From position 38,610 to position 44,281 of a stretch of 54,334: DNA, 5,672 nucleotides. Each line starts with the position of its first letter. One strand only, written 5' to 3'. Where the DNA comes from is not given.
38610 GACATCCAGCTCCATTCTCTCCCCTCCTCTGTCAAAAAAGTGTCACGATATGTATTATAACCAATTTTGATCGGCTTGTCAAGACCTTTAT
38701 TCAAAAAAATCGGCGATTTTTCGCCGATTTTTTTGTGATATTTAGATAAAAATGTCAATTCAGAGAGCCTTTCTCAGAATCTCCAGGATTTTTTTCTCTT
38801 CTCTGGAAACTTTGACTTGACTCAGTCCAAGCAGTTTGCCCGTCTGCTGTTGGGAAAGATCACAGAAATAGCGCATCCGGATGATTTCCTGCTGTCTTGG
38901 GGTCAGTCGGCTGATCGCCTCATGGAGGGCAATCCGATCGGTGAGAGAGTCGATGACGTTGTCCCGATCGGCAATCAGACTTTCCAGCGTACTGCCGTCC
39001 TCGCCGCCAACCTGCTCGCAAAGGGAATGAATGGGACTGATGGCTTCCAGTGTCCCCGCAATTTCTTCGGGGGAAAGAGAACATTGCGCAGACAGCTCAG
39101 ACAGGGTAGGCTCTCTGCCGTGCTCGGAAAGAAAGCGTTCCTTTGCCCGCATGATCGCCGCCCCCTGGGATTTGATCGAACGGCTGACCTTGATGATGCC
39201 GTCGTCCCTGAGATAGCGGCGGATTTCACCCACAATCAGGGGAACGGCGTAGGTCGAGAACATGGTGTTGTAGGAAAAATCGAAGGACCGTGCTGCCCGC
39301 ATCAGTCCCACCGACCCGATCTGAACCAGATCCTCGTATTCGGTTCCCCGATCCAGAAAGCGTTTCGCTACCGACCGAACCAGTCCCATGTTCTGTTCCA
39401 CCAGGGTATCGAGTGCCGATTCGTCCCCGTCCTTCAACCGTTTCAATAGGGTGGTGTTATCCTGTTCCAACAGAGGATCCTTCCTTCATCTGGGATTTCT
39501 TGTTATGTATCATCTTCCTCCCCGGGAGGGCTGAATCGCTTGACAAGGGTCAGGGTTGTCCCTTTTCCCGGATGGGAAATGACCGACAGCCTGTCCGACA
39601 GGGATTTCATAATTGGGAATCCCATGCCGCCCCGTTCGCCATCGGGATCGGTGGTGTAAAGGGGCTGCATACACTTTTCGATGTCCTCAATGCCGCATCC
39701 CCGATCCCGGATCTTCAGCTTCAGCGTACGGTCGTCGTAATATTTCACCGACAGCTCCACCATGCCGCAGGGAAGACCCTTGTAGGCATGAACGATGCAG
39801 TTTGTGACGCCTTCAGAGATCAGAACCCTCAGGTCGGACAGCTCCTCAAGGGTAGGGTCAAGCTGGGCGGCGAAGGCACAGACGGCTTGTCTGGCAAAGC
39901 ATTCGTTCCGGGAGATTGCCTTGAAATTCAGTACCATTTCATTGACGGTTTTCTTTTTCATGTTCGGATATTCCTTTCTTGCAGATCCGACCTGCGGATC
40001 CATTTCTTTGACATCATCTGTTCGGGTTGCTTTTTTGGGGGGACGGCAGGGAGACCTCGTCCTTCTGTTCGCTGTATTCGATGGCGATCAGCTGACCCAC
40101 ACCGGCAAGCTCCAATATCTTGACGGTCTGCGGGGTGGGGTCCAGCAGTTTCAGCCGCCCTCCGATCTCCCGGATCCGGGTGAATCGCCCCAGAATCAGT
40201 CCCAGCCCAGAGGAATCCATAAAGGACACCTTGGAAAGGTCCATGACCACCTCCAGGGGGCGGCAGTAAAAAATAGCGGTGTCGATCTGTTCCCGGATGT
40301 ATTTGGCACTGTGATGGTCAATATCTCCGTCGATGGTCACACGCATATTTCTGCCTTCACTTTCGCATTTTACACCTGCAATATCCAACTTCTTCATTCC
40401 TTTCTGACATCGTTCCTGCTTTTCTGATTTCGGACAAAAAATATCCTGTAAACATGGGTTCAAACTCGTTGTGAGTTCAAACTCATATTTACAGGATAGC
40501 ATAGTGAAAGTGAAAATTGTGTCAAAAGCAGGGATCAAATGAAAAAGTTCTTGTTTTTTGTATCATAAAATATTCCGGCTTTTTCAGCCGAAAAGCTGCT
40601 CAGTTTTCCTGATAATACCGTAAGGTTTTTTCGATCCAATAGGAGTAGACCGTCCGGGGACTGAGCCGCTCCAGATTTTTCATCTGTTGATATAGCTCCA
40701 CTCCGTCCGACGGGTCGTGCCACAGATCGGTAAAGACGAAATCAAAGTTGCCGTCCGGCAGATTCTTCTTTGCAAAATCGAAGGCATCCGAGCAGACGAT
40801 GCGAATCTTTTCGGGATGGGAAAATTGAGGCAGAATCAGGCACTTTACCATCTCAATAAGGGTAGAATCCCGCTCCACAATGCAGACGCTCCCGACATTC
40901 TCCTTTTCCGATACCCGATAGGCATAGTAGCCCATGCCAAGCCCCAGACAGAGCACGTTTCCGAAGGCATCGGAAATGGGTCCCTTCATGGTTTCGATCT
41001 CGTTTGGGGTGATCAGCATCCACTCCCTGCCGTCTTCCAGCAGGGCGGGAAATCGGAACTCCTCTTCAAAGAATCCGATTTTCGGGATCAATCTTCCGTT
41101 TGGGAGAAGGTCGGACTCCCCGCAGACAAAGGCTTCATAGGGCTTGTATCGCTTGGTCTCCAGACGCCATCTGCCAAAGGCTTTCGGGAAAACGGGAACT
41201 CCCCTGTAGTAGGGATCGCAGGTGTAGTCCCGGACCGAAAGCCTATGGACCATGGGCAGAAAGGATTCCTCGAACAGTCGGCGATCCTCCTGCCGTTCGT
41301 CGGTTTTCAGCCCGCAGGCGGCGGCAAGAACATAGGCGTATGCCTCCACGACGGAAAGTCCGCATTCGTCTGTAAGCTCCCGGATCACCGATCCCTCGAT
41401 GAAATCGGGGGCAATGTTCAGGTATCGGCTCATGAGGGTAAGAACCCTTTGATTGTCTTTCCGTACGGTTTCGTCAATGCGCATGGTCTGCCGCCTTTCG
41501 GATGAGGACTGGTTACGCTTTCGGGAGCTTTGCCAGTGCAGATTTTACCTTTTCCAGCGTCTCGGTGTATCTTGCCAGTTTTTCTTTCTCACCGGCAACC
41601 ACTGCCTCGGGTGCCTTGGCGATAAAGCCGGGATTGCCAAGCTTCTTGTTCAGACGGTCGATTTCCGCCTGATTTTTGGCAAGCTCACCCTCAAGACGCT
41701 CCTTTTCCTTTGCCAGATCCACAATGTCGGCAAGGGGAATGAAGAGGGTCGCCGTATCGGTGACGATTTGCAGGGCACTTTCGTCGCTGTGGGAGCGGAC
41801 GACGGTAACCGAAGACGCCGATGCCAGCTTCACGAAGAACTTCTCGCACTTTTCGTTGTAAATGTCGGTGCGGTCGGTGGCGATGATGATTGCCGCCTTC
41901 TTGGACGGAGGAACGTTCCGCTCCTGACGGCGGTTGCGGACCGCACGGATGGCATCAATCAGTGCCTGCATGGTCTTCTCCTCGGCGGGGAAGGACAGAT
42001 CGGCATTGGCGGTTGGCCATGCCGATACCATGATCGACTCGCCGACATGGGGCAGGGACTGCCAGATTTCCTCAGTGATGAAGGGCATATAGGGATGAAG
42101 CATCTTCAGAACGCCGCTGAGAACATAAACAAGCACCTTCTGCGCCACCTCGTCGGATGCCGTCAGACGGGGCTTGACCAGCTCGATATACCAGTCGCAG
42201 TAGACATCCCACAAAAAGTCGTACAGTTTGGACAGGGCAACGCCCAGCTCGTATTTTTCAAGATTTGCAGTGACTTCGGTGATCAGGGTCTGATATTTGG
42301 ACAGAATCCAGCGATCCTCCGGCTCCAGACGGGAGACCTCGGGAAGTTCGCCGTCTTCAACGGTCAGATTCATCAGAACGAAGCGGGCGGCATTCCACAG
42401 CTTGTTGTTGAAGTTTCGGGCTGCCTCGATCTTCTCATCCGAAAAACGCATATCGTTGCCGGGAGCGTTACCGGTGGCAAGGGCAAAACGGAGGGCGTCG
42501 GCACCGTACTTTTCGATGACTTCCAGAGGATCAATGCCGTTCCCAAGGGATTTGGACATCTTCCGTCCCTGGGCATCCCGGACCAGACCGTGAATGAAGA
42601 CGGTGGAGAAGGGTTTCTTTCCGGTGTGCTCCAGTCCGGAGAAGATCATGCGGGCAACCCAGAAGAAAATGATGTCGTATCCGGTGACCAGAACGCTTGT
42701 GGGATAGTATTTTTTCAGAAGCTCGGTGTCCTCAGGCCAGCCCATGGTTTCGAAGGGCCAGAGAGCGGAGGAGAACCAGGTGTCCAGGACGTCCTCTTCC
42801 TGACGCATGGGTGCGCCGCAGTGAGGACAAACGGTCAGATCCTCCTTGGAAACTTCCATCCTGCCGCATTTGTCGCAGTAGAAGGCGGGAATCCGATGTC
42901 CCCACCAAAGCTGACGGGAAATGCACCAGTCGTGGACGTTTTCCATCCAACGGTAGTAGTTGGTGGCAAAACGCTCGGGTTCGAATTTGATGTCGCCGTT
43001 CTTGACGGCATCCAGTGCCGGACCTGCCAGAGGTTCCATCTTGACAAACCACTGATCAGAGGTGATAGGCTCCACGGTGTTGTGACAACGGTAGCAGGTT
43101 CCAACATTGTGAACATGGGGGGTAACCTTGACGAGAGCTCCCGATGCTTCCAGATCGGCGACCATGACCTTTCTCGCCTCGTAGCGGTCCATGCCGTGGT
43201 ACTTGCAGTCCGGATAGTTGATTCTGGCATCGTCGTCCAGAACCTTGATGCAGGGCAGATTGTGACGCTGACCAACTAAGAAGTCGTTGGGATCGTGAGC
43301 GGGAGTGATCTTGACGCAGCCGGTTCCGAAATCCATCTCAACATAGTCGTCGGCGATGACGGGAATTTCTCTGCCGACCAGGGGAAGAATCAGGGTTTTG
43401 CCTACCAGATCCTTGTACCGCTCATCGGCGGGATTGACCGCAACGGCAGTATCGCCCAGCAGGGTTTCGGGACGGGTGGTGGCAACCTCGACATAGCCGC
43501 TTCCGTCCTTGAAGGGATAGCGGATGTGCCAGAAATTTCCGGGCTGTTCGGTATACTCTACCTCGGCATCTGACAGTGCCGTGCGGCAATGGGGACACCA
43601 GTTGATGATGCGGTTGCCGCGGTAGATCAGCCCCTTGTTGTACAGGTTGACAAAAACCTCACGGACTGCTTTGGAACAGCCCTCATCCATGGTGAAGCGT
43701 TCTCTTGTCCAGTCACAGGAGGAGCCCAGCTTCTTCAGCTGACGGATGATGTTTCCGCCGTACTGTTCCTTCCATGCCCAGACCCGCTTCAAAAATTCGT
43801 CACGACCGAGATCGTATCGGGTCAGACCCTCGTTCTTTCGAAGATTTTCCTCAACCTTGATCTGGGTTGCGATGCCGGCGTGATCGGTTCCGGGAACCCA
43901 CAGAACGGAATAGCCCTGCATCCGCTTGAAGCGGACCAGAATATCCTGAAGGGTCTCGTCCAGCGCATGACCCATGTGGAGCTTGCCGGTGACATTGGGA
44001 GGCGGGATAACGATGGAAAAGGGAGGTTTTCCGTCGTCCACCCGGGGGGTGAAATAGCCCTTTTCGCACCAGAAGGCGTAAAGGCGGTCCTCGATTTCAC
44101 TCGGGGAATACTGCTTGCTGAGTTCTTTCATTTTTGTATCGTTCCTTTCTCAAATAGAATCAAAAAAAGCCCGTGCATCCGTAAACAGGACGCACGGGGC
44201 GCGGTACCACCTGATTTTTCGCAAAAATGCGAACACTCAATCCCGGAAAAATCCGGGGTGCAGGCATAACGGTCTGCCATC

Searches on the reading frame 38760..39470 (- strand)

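Call 36: search_protein_families(library=pfam, proteins=[window:38760-39470:-], max_evalue=0.00001)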
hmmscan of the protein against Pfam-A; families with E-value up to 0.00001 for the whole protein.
window:38760-39470:- (236 aa): 5 families
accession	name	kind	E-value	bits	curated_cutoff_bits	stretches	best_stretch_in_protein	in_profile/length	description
PF04542.20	Sigma70_r2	-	3.5e-18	65.6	24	1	23-90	1-68/71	Sigma-70 region 2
PF04545.22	Sigma70_r4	-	7.9e-14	51.3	24.1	1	185-234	1-50/50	Sigma-70, region 4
PF08281.18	Sigma70_r4_2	-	1.4e-10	41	25.7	1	180-221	2-43/54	Sigma-70, region 4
PF04539.22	Sigma70_r3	-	3e-10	40.5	25.3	1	105-171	5-71/78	Sigma-70 region 3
PF07638.17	Sigma70_ECF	-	8e-06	26.3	21.1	0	167-226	110-173/185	ECF sigma factor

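Call 75: search_protein_families(library=ncbifam, proteins=[window:38760-39470:-], max_evalue=0.00001)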
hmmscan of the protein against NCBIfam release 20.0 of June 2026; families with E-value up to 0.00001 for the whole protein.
window:38760-39470:- (236 aa): 58 families (the best 25 are shown)
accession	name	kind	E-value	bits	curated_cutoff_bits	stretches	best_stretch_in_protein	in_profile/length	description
NF004052.0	PRK05572.1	subfamily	1.8e-77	260.3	311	1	3-235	17-249/252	SigF/SigG family RNA polymerase sporulation sigma factor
TIGR02885.1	spore_sigF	equivalog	1.3e-75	254.2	321.45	1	8-236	1-231/231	RNA polymerase sporulation sigma factor SigF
TIGR02980.1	SigBFG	subfamily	3.6e-68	229.7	234.35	1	17-235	2-225/227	SigB/SigF/SigG family RNA polymerase sigma factor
NF006071.0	PRK08215.1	equivalog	6.8e-59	199.5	372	1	3-235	22-256/258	RNA polymerase sporulation sigma factor SigG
TIGR02850.1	spore_sigG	equivalog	6.6e-54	183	457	1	3-235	19-253/254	RNA polymerase sporulation sigma factor SigG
TIGR02941.1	Sigma_B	equivalog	6.9e-43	146.9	315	1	13-235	24-252/255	RNA polymerase sigma factor SigB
NF005644.0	PRK07408.1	subfamily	9.4e-41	140.1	261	1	4-236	12-253/258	RNA polymerase sigma factor SigF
NF005514.0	PRK07122.1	subfamily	2.4e-39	135.1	372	1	20-235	42-262/264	RNA polymerase sigma factor SigF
TIGR02937.1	sigma70-ECF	superfamily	2.4e-35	121.6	42.9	1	19-236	2-165/165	sigma-70 family RNA polymerase sigma factor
TIGR02997.1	Sig70-cyanoRpoD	subfamily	7.5e-32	110.8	384.5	1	4-233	61-298/298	RNA polymerase sigma factor, RpoD/SigA family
NF006666.0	PRK09210.1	equivalog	5.4e-30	104.9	572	1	3-230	117-354/370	RNA polymerase sigma factor RpoD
TIGR02393.1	RpoD_Cterm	equivalog_domain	6.7e-30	104.4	354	1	20-231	2-223/238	RNA polymerase sigma factor RpoD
NF005920.0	PRK07921.1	subfamily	7e-29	100.9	464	1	12-234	85-316/328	RNA polymerase sigma factor SigB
TIGR02479.1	FliA_WhiG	subfamily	1.2e-27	97.2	189.6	1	23-236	1-223/224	FliA/WhiG family RNA polymerase sigma factor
NF004208.0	PRK05658.1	equivalog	7.6e-27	94.6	555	1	16-225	390-604/631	RNA polymerase sigma factor RpoD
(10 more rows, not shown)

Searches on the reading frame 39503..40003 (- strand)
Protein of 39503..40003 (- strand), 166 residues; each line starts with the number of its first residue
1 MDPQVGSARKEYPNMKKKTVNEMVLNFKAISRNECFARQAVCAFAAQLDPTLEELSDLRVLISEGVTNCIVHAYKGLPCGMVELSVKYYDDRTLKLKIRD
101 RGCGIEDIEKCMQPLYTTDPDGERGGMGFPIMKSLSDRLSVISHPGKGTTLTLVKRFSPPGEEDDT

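Call 75: search_protein_families(library=ncbifam, proteins=[window:39503-40003:-], max_evalue=0.00001)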
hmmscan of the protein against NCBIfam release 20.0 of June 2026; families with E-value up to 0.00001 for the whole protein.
window:39503-40003:- (166 aa): 6 families
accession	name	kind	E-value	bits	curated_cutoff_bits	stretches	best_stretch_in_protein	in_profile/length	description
TIGR01925.2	spIIAB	equivalog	5.3e-52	175.4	135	1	21-157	1-136/137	anti-sigma F factor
NF003144.0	PRK04069.1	equivalog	9e-15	54.4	145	1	23-155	8-141/161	anti-sigma B factor RsbW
TIGR01924.1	rsbW_low_gc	equivalog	8.1e-12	44.8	155.05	1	23-152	8-140/159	anti-sigma B factor RsbW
NF008468.0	PRK11360.1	equivalog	2.6e-10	39.3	646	1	11-157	458-608/616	two-component system sensor histidine kinase AtoS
NF041045.1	RsbA_anti_sig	subfamily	7.3e-08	32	210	1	37-154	194-301/303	anti-sigma factor RsbA family regulatory protein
NF011874.0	PRK15347.1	equivalog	2.8e-06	25.7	852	1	72-154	524-611/921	two component system sensor kinase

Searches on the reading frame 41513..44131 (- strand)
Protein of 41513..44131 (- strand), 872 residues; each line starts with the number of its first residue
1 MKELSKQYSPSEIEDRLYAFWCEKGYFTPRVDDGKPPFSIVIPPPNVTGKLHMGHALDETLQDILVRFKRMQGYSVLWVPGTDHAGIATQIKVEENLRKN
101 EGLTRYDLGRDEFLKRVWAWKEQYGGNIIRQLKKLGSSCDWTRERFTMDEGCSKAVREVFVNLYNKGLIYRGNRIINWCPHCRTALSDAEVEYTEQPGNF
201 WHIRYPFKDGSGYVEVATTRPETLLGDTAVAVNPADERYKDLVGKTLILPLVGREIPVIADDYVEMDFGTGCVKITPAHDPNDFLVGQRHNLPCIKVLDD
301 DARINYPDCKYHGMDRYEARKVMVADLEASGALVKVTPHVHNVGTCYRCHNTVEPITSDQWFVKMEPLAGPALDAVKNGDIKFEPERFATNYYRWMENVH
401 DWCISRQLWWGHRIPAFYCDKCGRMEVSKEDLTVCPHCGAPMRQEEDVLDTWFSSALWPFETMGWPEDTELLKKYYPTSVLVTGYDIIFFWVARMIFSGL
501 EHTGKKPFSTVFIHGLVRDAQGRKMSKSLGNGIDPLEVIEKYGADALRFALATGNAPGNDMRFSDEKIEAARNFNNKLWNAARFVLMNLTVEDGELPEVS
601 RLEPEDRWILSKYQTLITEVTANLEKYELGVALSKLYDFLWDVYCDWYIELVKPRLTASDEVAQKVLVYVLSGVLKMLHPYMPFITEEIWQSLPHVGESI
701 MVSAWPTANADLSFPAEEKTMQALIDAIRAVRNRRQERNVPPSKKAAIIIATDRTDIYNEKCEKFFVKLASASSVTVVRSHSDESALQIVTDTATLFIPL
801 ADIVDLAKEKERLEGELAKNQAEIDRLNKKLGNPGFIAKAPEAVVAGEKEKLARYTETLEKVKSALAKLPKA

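Call 36: search_protein_families(library=pfam, proteins=[window:41513-44131:-], max_evalue=0.00001)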
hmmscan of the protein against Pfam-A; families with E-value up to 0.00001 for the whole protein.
window:41513-44131:- (872 aa): 6 families
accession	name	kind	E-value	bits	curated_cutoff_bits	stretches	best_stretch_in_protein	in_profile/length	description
PF00133.28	tRNA-synt_1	-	6.8e-148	493.3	22.7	1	17-563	2-413/414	tRNA synthetases class I (I, L, M and V)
PF08264.19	Anticodon_1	-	1.2e-43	149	25.1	1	606-749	1-147/148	Anticodon-binding domain of tRNA ligase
PF09334.17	tRNA-synt_1g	-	4.7e-30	105.1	20.1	2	45-193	8-137/391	tRNA synthetases class I (M)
PF10458.14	Val_tRNA-synt_C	-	1.4e-21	76.9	25.9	1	805-869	1-65/66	Valyl tRNA synthetase tRNA binding arm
PF13603.12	tRNA-synt_1_2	-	1.9e-12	47.5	25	1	244-302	86-144/185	Leucyl-tRNA synthetase, editing domain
PF01406.26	tRNA-synt_1e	-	5e-08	33.1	27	0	506-572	235-300/301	tRNA synthetases class I (C) catalytic domain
